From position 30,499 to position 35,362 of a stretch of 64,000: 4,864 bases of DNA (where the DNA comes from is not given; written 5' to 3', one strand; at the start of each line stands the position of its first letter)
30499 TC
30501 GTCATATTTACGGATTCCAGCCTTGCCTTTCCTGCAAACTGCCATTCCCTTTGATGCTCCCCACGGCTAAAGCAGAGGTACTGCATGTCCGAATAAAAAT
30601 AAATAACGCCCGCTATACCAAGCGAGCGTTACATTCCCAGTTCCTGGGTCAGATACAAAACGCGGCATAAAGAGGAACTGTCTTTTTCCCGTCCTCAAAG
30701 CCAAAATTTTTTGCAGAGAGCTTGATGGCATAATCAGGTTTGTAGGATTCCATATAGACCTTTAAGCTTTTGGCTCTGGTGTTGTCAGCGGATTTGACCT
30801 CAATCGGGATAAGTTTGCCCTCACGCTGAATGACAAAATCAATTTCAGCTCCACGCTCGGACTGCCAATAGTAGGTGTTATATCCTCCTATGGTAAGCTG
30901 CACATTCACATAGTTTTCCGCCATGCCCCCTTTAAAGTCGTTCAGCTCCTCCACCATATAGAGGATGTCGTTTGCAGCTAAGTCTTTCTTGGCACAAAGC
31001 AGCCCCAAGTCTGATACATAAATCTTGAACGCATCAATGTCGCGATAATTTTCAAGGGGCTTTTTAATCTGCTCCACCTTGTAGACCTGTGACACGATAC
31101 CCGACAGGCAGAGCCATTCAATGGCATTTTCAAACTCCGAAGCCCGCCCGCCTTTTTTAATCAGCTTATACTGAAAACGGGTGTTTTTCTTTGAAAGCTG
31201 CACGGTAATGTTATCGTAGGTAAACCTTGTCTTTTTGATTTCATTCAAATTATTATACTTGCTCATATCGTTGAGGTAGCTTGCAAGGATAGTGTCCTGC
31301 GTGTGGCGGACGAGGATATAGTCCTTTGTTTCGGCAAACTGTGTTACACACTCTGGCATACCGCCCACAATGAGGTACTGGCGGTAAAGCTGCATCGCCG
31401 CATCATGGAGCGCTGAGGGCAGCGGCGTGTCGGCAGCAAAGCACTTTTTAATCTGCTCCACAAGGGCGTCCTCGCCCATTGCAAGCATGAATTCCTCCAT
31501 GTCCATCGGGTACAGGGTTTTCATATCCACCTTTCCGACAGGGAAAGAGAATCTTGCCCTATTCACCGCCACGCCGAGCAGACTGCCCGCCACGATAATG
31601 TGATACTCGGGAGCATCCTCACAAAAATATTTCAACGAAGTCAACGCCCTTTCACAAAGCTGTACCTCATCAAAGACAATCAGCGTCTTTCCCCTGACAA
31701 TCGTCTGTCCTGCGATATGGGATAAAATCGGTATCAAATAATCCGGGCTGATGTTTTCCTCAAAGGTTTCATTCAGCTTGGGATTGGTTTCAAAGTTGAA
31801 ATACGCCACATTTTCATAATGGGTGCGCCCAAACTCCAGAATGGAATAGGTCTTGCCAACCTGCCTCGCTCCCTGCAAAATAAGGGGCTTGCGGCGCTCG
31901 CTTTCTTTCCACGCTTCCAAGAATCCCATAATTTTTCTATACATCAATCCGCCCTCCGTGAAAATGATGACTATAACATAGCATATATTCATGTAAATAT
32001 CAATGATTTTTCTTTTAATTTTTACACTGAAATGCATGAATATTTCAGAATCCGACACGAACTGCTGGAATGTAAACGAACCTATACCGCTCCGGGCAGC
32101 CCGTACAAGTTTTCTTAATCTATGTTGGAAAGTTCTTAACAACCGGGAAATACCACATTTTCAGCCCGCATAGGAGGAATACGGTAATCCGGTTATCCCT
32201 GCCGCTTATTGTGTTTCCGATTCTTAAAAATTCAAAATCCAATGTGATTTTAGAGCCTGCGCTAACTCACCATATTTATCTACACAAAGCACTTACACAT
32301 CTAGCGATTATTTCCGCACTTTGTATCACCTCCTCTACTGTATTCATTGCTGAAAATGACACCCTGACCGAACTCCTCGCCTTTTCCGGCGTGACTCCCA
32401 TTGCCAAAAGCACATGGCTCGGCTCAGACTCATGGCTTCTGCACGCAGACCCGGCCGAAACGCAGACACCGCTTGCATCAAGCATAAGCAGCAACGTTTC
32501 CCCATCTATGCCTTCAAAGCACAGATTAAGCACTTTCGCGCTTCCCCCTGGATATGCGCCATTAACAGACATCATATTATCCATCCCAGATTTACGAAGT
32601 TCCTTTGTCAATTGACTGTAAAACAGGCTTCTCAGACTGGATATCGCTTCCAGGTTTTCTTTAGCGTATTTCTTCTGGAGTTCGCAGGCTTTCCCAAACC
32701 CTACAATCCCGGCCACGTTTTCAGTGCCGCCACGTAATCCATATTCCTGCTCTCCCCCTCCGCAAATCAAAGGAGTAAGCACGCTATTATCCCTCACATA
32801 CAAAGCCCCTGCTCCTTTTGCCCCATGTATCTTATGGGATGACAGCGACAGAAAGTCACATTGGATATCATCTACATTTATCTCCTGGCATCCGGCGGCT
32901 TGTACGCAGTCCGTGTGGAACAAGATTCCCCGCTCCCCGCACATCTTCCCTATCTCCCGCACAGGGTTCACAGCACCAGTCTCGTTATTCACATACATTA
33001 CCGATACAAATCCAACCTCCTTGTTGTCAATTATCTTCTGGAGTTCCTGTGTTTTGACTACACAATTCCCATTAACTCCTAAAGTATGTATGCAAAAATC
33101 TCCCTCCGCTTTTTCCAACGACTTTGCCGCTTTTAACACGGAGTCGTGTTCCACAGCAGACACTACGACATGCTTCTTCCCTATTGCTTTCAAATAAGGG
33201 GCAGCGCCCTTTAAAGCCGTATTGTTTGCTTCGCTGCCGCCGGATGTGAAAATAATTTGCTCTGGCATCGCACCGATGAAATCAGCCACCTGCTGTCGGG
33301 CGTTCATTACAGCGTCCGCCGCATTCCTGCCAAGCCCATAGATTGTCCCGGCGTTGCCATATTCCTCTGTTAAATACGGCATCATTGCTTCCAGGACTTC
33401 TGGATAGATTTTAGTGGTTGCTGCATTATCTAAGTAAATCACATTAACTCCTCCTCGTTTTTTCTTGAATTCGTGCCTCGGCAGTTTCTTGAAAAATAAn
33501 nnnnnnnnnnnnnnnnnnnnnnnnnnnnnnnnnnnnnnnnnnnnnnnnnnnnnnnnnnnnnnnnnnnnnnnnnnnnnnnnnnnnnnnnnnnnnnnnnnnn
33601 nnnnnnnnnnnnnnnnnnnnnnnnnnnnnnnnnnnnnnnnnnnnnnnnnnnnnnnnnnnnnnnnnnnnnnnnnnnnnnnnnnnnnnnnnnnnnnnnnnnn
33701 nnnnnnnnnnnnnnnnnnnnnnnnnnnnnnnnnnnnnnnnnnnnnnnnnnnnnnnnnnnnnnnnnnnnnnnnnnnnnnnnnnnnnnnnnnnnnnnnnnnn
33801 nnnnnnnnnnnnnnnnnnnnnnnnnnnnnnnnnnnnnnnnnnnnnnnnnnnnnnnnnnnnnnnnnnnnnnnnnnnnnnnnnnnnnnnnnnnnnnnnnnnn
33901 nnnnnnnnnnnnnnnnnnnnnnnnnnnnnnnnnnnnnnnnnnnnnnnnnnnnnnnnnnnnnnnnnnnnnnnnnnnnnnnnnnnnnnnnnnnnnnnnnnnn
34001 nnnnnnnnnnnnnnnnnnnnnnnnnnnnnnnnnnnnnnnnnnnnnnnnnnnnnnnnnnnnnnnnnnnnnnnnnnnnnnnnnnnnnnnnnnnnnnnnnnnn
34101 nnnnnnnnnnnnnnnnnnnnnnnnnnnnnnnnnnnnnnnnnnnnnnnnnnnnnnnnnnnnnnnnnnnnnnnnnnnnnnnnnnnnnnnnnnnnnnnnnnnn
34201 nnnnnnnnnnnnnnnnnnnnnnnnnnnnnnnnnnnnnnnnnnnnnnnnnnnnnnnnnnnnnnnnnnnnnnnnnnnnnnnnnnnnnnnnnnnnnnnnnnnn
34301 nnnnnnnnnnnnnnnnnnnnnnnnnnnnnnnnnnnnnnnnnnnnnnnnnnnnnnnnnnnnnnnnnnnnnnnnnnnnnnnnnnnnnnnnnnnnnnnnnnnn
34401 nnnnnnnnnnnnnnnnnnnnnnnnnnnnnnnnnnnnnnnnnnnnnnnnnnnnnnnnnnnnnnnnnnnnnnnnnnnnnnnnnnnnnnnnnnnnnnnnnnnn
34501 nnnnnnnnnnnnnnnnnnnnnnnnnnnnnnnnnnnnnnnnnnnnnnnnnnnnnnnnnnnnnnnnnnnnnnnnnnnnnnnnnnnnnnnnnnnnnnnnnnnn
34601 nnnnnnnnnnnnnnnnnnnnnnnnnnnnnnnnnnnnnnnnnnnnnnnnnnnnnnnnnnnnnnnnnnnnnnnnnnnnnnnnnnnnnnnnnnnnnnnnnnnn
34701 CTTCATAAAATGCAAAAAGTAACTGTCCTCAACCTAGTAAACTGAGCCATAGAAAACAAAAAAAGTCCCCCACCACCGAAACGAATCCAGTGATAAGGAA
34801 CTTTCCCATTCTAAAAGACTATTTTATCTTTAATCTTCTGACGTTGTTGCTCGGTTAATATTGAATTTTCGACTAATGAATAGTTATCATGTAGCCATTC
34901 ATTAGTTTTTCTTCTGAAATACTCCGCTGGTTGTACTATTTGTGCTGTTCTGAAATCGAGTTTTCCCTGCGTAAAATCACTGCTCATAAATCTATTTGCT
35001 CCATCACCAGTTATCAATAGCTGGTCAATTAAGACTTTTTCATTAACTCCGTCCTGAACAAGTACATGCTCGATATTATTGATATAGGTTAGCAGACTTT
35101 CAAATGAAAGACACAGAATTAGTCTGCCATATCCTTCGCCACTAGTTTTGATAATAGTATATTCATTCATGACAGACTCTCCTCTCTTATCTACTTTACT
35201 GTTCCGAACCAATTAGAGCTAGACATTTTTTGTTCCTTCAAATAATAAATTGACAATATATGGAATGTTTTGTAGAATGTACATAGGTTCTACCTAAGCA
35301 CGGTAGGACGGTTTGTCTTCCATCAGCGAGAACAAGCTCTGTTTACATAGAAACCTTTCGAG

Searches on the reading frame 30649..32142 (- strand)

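Call 51: search_protein_families(library=pfam, proteins=[window:30649-32142:-], max_evalue=0.001)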
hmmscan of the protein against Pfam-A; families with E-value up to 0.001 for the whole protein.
window:30649-32142:- (497 aa): 2 families
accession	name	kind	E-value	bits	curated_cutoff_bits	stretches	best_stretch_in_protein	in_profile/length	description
PF13635.12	DUF4143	-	7.9e-32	110.7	28.1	1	291-451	2-159/160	Domain of unknown function (DUF4143)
PF13173.12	AAA_14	-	7e-25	88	27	1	84-219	2-129/129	AAA domain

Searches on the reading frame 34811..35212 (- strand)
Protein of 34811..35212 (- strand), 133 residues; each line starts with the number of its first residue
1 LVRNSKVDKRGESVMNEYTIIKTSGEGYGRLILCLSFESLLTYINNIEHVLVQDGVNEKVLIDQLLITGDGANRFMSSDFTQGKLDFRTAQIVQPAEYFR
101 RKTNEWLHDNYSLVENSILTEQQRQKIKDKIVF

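Call 51: search_protein_families(library=pfam, proteins=[window:34811-35212:-], max_evalue=0.001)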
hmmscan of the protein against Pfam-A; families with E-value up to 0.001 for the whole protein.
window:34811-35212:- (133 aa): 1 family
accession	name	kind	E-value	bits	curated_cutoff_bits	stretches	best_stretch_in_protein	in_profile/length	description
PF15933.10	RnlB_antitoxin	-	2.4e-17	63.5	27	1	31-121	3-94/94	Antitoxin to bacterial toxin RNase LS or RnlA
